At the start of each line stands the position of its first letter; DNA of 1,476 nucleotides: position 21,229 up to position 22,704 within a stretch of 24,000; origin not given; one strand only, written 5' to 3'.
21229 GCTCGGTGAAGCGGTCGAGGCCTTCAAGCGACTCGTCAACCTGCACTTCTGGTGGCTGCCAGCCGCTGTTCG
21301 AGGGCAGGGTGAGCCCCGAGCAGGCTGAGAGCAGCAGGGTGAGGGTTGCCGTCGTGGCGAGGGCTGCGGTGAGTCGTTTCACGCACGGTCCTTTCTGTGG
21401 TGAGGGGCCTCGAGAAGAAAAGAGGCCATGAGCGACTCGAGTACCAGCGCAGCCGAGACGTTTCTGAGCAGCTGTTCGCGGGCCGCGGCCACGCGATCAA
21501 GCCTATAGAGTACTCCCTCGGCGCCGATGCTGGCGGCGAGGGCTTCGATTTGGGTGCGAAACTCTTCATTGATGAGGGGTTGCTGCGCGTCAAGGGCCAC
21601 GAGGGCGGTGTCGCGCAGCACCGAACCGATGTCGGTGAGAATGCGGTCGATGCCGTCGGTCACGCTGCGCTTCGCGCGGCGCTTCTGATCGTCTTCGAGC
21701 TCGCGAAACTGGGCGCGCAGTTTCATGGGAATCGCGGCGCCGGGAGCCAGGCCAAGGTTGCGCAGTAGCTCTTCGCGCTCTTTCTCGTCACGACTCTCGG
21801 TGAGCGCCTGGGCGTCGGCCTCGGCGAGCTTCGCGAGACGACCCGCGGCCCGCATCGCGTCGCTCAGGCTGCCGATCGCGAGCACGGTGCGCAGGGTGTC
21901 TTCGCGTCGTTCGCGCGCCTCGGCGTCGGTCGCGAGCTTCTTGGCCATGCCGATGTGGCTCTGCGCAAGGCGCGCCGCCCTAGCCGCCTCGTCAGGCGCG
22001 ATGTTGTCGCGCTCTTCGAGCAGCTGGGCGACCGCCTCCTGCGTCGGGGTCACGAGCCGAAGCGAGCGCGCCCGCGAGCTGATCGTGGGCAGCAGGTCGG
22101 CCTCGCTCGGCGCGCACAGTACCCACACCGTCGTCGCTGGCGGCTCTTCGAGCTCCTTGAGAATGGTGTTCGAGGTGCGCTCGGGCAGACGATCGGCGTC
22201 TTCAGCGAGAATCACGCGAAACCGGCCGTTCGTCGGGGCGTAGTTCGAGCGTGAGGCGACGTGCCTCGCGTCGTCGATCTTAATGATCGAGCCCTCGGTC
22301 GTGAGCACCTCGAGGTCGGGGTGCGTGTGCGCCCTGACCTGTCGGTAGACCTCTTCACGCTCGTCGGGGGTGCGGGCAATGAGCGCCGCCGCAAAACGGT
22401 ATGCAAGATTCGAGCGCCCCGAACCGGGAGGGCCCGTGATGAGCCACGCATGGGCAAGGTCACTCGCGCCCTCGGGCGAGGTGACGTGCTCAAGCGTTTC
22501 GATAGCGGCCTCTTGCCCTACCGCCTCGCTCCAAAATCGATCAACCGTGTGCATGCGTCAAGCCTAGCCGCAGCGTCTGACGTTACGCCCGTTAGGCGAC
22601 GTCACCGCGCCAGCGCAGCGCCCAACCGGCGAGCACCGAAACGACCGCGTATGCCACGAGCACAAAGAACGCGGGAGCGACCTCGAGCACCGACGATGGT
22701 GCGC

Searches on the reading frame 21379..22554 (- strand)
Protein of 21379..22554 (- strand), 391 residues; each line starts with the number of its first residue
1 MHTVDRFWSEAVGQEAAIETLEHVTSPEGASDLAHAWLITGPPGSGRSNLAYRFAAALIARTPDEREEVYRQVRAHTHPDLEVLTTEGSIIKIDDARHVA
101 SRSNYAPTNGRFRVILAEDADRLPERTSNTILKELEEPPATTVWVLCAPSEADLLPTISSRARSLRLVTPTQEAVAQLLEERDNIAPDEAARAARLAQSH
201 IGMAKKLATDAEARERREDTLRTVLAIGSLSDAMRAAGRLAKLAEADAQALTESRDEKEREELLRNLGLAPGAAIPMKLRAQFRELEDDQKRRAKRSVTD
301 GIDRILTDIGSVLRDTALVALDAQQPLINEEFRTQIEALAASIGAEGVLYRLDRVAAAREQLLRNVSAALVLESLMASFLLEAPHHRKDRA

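Call 57: search_protein_families(library=pfam, proteins=[window:21379-22554:-], max_evalue=0.00001)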
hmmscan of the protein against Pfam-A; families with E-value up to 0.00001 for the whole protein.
window:21379-22554:- (391 aa): 1 family
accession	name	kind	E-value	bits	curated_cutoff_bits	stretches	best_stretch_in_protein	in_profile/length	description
PF13177.12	DNA_pol3_delta2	-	1.1e-31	110.5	27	1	30-168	15-158/161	DNA polymerase III, delta subunit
